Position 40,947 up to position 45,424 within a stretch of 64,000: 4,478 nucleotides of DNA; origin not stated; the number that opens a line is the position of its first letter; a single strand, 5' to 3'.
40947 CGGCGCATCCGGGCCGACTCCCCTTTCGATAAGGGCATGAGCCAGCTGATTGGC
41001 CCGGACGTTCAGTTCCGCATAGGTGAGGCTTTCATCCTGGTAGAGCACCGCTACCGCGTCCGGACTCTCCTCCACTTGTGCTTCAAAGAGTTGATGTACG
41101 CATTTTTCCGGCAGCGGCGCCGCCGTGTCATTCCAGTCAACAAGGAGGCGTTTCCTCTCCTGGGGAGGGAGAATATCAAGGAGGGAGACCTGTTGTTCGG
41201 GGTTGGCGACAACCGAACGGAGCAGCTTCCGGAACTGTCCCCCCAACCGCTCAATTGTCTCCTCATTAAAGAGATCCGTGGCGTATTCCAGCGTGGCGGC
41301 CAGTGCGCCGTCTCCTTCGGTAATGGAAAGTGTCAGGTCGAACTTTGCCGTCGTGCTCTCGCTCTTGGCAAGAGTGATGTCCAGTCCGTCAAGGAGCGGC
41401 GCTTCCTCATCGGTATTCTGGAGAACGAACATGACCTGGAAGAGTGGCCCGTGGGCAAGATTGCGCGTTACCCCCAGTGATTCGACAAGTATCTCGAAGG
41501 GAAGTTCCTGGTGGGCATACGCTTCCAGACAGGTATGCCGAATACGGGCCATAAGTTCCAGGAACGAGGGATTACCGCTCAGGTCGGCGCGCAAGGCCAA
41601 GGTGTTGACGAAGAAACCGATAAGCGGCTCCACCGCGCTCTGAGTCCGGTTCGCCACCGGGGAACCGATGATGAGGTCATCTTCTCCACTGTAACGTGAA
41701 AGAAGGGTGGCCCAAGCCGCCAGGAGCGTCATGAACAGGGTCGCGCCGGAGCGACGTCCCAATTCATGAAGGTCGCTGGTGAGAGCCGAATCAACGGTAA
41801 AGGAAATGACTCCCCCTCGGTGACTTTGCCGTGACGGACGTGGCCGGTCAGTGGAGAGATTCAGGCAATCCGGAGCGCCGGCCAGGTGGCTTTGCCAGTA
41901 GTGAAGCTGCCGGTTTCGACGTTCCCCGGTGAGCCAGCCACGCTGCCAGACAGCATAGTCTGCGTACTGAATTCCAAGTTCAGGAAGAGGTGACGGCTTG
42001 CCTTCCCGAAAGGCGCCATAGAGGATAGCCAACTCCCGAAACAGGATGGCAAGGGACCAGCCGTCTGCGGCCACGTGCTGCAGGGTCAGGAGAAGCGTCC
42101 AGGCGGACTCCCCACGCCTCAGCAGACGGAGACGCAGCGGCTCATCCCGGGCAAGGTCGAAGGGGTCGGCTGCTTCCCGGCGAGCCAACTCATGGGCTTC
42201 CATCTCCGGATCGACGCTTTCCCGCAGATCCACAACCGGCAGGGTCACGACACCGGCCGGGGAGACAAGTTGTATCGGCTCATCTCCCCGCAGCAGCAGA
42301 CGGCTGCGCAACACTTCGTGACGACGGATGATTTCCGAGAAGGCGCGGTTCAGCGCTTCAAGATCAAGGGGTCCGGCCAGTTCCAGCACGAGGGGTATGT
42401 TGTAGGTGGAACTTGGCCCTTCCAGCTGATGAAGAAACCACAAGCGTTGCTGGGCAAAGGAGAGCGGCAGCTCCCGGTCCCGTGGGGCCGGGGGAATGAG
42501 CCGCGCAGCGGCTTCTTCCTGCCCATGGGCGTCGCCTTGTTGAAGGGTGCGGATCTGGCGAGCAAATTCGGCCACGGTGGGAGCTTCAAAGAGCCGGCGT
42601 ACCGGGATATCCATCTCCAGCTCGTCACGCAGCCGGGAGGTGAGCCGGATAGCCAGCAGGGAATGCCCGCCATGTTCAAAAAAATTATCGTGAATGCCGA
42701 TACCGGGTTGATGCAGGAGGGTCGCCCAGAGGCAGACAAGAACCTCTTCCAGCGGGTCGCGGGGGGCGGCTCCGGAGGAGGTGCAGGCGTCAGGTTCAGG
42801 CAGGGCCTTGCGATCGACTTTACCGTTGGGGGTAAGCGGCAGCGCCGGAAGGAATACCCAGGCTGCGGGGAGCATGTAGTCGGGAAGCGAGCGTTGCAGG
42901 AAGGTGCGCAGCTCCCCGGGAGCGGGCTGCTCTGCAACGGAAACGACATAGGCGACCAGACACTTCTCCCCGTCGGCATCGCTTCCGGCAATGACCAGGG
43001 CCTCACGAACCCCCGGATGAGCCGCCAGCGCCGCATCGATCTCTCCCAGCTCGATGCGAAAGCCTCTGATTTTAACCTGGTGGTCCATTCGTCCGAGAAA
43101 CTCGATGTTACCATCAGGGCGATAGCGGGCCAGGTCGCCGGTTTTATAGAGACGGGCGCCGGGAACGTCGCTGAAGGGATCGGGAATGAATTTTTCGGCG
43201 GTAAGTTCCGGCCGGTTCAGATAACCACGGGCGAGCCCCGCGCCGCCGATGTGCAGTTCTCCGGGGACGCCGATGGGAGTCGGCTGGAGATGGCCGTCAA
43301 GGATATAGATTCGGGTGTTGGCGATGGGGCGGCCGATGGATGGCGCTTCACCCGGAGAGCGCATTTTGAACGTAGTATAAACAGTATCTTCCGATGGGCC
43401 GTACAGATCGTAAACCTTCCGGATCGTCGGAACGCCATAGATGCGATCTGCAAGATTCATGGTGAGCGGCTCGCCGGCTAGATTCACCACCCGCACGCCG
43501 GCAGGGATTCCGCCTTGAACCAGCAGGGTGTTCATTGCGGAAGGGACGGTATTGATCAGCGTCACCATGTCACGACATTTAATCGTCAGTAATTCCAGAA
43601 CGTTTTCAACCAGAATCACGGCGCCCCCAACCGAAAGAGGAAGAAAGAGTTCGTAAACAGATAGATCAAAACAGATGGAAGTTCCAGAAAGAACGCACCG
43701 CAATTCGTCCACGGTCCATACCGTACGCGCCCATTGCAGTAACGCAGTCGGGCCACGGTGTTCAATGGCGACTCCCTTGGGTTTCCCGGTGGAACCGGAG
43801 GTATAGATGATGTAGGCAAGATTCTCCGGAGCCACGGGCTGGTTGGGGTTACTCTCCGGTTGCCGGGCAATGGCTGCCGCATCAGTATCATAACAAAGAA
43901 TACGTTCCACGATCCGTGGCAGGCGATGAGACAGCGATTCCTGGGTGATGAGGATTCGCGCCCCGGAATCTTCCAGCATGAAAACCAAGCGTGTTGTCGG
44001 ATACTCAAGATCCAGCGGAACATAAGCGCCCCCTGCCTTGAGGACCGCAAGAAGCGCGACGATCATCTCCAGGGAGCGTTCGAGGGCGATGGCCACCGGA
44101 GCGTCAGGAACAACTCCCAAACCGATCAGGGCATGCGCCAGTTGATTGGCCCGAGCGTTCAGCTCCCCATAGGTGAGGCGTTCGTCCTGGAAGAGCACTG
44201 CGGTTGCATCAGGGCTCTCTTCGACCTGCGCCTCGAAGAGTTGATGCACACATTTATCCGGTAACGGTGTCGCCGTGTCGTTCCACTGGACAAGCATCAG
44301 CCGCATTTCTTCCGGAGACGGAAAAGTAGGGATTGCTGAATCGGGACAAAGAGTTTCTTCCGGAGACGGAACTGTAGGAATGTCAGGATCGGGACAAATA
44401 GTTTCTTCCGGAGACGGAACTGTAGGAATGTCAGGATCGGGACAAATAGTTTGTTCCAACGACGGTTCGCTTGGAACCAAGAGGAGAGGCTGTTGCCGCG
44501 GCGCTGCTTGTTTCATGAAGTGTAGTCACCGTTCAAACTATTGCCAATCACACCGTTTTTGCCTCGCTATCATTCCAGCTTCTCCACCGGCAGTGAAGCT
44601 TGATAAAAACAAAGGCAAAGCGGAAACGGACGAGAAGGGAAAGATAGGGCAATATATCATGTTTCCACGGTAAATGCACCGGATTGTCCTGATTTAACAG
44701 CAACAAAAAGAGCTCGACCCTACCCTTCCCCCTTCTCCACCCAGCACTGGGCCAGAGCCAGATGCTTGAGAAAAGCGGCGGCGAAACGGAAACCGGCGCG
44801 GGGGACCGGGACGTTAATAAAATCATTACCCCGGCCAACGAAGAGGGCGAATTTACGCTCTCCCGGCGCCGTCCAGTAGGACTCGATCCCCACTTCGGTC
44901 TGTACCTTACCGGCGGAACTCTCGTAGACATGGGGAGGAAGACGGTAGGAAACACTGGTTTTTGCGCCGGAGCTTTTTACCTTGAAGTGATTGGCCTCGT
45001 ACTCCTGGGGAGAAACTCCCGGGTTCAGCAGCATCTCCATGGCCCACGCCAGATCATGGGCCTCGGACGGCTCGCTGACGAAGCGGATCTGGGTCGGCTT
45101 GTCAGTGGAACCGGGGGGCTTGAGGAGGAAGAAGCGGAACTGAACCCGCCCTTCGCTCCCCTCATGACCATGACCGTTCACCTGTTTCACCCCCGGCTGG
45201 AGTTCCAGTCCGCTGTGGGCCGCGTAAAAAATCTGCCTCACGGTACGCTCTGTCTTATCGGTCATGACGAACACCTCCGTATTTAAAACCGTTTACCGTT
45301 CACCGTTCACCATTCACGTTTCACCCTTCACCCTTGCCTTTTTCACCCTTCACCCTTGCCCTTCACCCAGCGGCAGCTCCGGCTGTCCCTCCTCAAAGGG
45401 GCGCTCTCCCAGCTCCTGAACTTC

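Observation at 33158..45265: Orphan trimodular NRPS translationally coupled to a PPTase and a cardiolipin synthase, set among housekeeping genes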

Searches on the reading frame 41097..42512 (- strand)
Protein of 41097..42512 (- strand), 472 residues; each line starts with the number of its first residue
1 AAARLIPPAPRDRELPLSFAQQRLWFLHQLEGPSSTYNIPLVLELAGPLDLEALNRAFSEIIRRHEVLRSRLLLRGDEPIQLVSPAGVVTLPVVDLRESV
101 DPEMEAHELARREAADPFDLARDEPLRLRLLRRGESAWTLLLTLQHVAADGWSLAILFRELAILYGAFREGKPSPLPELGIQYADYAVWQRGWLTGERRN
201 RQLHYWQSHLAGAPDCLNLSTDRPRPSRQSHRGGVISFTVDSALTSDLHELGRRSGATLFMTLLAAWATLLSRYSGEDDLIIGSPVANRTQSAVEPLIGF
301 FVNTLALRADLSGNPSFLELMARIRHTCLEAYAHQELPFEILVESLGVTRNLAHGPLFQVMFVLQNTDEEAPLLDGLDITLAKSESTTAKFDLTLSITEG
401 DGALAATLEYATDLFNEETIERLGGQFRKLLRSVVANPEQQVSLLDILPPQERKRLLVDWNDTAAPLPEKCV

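Call 22: find_homologous_proteins(query=window:41097-42512:-, max_evalue=1e-40)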
Query seq(472 aa) (472 aa): 7873 proteins with E <= 1e-40 among 8000 candidates; the best 120 are listed.
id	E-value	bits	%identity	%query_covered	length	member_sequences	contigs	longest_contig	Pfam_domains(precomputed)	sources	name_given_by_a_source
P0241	3.4e-198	677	66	100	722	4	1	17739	PF00668.26,PF00550.32,PF00501.35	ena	-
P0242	3.3e-196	671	65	98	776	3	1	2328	PF00668.26,PF00550.32,PF00501.35,PF13193.13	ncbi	ncbi:MAG: condensation domain-containing protein, partial [Acetobacteraceae bacterium]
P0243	2.5e-190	651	47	97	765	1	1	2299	PF00668.26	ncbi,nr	ncbi:MAG: condensation domain-containing protein, partial [Chloroflexota bacterium]|nr:condensation 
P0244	1.7e-172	592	65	89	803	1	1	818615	PF00668.26,PF00501.35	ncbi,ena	-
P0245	9.4e-171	587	66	87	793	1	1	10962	PF00668.26,PF00550.32,PF00501.35,PF13193.13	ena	-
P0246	1.0e-169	583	45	97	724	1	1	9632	PF00668.26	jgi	jgi:non-ribosomal peptide synthetase component F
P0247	8.0e-164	564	-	-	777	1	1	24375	PF00668.26,PF00550.32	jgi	jgi:non-ribosomal peptide synthetase component F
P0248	3.8e-160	552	48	94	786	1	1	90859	PF00668.26,PF00550.32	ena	-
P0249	3.6e-156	539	48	89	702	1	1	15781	PF00668.26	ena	-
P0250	8.1e-155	534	49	81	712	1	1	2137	PF00668.26,PF00550.32,PF13193.13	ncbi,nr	ncbi:MAG TPA: condensation domain-containing protein, partial [Thermoanaerobaculia bacterium]|nr:con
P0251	2.1e-153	530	46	84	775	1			PF00668.26,PF00550.32,PF13193.13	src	-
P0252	5.7e-151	522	54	98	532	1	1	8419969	PF00668.26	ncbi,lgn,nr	ncbi:non-ribosomal peptide synthase [Nostoc sp. NIES-4103]|nr:non-ribosomal peptide synthase [Nostoc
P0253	9.5e-151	521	-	-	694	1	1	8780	PF00668.26,PF00550.32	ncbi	ncbi:MAG: condensation protein, partial [Acidobacteria bacterium]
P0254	1.6e-148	513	53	99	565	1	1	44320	PF00668.26,PF00501.35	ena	-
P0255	1.2e-147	511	52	99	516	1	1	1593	PF00668.26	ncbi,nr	ncbi:MAG TPA: condensation domain-containing protein, partial [Pyrinomonadaceae bacterium]|nr:conden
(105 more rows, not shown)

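Call 57: find_encoding_contigs(protein=P0244, flank=10000, max_places=2)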
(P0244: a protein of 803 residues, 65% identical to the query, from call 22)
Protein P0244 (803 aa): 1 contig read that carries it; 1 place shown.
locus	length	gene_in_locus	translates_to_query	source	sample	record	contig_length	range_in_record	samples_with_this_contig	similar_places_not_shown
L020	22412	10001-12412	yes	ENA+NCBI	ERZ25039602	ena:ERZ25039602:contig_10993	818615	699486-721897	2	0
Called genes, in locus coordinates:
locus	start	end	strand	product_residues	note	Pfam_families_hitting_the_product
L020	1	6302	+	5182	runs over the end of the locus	PF00109:ketoacyl-synt, PF02801:Ketoacyl-synt_C, PF16197:KAsynt_C_assoc, PF22621:CurL-like_PKS_C, PF00698:Acyl_transf_1, PF08659:KR, PF00550:PP-binding, PF00668:Condensation, +16 more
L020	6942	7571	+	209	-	-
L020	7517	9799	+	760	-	PF00668:Condensation, PF00501:AMP-binding, PF13193:AMP-binding_C, PF00550:PP-binding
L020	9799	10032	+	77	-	PF00668:Condensation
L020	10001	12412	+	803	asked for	PF00668:Condensation, PF00501:AMP-binding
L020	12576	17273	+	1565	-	PF13193:AMP-binding_C (weak), PF00550:PP-binding, PF00668:Condensation, PF00501:AMP-binding, PF13193:AMP-binding_C, PF00550:PP-binding, PF00668:Condensation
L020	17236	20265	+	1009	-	PF00668:Condensation, PF00501:AMP-binding, PF13193:AMP-binding_C, PF00550:PP-binding, PF00668:Condensation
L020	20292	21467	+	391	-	PF00668:Condensation, PF00501:AMP-binding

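Call 69: search_protein_families(library=ncbifam, proteins=[window:41142-42476:-], max_evalue=0.001)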
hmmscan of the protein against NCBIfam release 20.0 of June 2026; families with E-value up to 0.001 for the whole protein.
window:41142-42476:- (445 aa): 8 families
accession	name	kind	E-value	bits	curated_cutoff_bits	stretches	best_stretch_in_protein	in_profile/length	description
NF004282.0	PRK05691.1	subfamily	1.1e-116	390.1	4090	1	2-445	1728-2174/4334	non-ribosomal peptide synthase/polyketide synthase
NF047350.1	aureusi_NRPS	equivalog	9.2e-78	261.6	2500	1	4-431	996-1406/2373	aureusimine non-ribosomal peptide synthetase AusA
NF038078.1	NRPS_MxcG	equivalog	1.4e-28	98.8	2300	1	2-431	4-425/1442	myxochelin non-ribosomal peptide synthetase MxcG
NF007605.2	PRK10252.1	equivalog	2.9e-20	71.4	2400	1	2-444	3-441/1292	enterobactin non-ribosomal peptide synthetase EntF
TIGR03443.1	alpha_am_amid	equivalog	8.8e-18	63.1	1030.1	1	194-444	2-222/1390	L-aminoadipate-semialdehyde dehydrogenase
NF041803.1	NRPS_SolG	exception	1.5e-08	32.7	2200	1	48-445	157-547/1163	solanimycin non-ribosomal peptide synthetase SolG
NF006787.0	PRK09294.1-1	subfamily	6.7e-08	31.8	396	1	31-254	28-234/420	acyltransferase PapA5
NF006788.0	PRK09294.1-2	equivalog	0.00032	19.6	539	1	29-164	26-155/422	phthiocerol/phthiodiolone dimycocerosyl transferase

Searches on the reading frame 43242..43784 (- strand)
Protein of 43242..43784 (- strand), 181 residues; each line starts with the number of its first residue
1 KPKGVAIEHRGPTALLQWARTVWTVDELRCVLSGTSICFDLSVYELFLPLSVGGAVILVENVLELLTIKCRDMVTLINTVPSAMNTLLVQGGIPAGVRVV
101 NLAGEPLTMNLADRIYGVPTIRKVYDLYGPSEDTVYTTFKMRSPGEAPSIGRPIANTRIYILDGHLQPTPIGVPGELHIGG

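Call 49: search_dna_similar(query=window:43242-43784:-, collection=plasmids, mode=protein, max_rows=25)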
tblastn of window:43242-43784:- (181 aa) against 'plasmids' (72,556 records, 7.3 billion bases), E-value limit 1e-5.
In 4 record(s) the limit of 40 matching pieces per record was reached: places in those records are undercounted.
Records with a match: 1600; places in all: 7227; records where one place covers at least 80% of the query: 1586.
Best place of each record, by identity: <60% 1600.
By first word of the organism name: Streptomyces 213; Salmonella 179; Bacillus 174; Rhizobium 155; Ralstonia 134; Burkholderia 67; Sinorhizobium 49; Pseudosulfitobacter 46; Phaeobacter 43; Clostridium 40; and 129 more.
By predicted mobility (MOB-suite, as given by PLSDB): non-mobilizable 870; conjugative 430; mobilizable 300.
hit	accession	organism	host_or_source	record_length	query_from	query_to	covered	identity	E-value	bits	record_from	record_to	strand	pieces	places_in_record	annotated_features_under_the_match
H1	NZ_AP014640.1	Leptolyngbya boryana IAM M-101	-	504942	1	181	100%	59.0%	2e-63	218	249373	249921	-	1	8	non-ribosomal peptide synthetase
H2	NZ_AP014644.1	Leptolyngbya boryana dg5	-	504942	1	181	100%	59.0%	2e-63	218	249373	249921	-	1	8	non-ribosomal peptide synthetase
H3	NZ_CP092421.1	Leptolyngbya boryana IU 594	-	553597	1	181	100%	59.0%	2e-63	218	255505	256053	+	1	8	non-ribosomal peptide synthetase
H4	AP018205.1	Leptolyngbya boryana NIES-2135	-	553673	1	181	100%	59.0%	2e-63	218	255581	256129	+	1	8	amino acid adenylation domain-containing protein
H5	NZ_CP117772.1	Nostoc sp. UHCC 0926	whole organism,lichen surface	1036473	2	181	99%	59.1%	3e-58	202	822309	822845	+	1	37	none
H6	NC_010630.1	Nostoc punctiforme PCC 73102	-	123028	1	181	100%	58.5%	9e-58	201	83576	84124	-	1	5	non-ribosomal peptide synthetase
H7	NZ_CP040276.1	Nostoc sp. C052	Blasia pusilla,pure culture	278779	1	181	100%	58.2%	8e-59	204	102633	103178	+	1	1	non-ribosomal peptide synthetase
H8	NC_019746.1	Gloeocapsa sp. PCC 7428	-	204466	1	181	100%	54.7%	1e-53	189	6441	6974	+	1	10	non-ribosomal peptide synthetase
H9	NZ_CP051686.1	Massilia forsythiae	cell culture,Flower of Forsythia koreana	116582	1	181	100%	53.3%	2e-55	195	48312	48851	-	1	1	non-ribosomal peptide synthetase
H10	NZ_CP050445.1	Tolypothrix sp. PCC 7910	cell culture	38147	1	181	100%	52.5%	3e-54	191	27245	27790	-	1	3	non-ribosomal peptide synthetase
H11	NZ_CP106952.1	Eleftheria terrae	soil sample,soil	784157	1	181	100%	50.8%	2e-49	177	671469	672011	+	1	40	non-ribosomal peptide synthetase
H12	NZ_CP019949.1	Methylocystis bryophila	-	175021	2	181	99%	51.1%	4e-51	182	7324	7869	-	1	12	none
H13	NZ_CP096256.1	Bradyrhizobium barranii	Glycine max cv. AC Glengarry,Cell ...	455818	2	181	99%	51.1%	1e-47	172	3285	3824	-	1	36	non-ribosomal peptide synthetase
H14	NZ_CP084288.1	Caballeronia zhejiangensis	Anasa tristis,Cell culture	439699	1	181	100%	50.3%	5e-47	171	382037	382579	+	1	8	non-ribosomal peptide synthase/polyketide synthase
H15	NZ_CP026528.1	Sinorhizobium meliloti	Medicago sativa L. subsp. ambigua,Cell ...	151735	2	181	99%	50.5%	6e-49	176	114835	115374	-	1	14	non-ribosomal peptide synthase/polyketide synthase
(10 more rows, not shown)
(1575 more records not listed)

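Call 50: get_annotated_region(hit=H1, flank=9000)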
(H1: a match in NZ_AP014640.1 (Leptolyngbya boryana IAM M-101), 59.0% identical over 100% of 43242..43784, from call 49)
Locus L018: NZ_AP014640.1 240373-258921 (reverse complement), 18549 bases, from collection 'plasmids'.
description: Leptolyngbya boryana IAM M-101 plasmid pLBX
organism: Leptolyngbya boryana IAM M-101 (NCBI taxid 411966)
taxonomy: Bacteria; Cyanobacteriota; Cyanophyceae; Leptolyngbyales; Leptolyngbyaceae; Leptolyngbya; Leptolyngbya boryana; Leptolyngbya boryana IAM M-101
host: -; source: -; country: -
typing (MOB-suite, as given by PLSDB): non-mobilizable
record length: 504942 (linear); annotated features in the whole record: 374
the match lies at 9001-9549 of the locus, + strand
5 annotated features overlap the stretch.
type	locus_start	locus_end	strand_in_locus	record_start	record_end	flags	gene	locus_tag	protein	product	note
CDS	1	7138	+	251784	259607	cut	-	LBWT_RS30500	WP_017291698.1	non-ribosomal peptide synthetase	-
CDS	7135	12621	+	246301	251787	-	-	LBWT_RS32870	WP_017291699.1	non-ribosomal peptide synthetase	-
CDS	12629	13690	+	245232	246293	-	-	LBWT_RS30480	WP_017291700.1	TauD/TfdA family dioxygenase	-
CDS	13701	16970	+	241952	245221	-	-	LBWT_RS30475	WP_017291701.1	non-ribosomal peptide synthetase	-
CDS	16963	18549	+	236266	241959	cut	-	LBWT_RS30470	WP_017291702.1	non-ribosomal peptide synthetase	-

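Call 51: get_annotated_region(hit=H6, flank=9000)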
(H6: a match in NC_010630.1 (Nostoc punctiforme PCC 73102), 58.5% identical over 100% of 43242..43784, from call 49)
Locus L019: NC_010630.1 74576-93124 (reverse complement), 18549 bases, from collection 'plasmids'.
description: Nostoc punctiforme PCC 73102 plasmid pNPUN03, complete sequence
organism: Nostoc punctiforme PCC 73102 (NCBI taxid 63737)
taxonomy: Bacteria; Cyanobacteriota; Cyanophyceae; Nostocales; Nostocaceae; Nostoc; Nostoc punctiforme; Nostoc punctiforme PCC 73102
host: -; source: -; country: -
typing (MOB-suite, as given by PLSDB): conjugative; relaxase MOBF; mating-pair formation MPF_T
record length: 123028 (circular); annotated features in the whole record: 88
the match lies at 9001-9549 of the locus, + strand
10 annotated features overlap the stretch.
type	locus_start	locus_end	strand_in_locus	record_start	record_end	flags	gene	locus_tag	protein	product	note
CDS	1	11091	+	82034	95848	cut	-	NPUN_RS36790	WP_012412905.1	non-ribosomal peptide synthetase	-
CDS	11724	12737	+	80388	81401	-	-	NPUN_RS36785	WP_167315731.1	SGNH/GDSL hydrolase family protein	-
CDS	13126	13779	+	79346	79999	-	-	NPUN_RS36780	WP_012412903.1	hypothetical protein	-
CDS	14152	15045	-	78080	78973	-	-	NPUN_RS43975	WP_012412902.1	hypothetical protein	-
CDS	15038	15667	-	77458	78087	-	-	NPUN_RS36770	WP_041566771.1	ParA family protein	-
CDS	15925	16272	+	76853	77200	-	-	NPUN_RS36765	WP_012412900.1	hypothetical protein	-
CDS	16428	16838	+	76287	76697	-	-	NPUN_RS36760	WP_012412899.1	hypothetical protein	-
CDS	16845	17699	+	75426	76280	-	-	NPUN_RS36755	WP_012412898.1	hypothetical protein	-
CDS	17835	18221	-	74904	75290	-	-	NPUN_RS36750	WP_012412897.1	hypothetical protein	-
CDS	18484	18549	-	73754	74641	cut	-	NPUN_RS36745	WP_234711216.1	tyrosine-type recombinase/integrase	GO:0015074 - DNA integration [Evidence IEA]; GO:0006310 - DNA recombination [Evidence IEA]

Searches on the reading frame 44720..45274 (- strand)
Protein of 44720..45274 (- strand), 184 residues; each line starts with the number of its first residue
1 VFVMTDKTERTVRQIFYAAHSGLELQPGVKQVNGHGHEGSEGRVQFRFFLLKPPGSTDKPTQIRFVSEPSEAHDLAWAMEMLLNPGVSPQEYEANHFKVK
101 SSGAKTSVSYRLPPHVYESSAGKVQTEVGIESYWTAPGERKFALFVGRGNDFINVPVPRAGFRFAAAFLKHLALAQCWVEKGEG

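Call 3: search_protein_families(library=pfam, proteins=[window:44720-45274:-])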
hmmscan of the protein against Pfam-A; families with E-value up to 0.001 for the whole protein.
window:44720-45274:- (184 aa): 0 families

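Call 30: search_protein_families(library=pfam, proteins=[window:44720-45274:-], max_evalue=0.01)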
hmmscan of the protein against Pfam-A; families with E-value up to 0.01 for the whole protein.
window:44720-45274:- (184 aa): 0 families

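Call 69: search_protein_families(library=ncbifam, proteins=[window:44720-45274:-], max_evalue=0.001)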
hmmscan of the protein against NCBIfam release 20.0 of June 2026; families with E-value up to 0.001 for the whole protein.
window:44720-45274:- (184 aa): 0 families
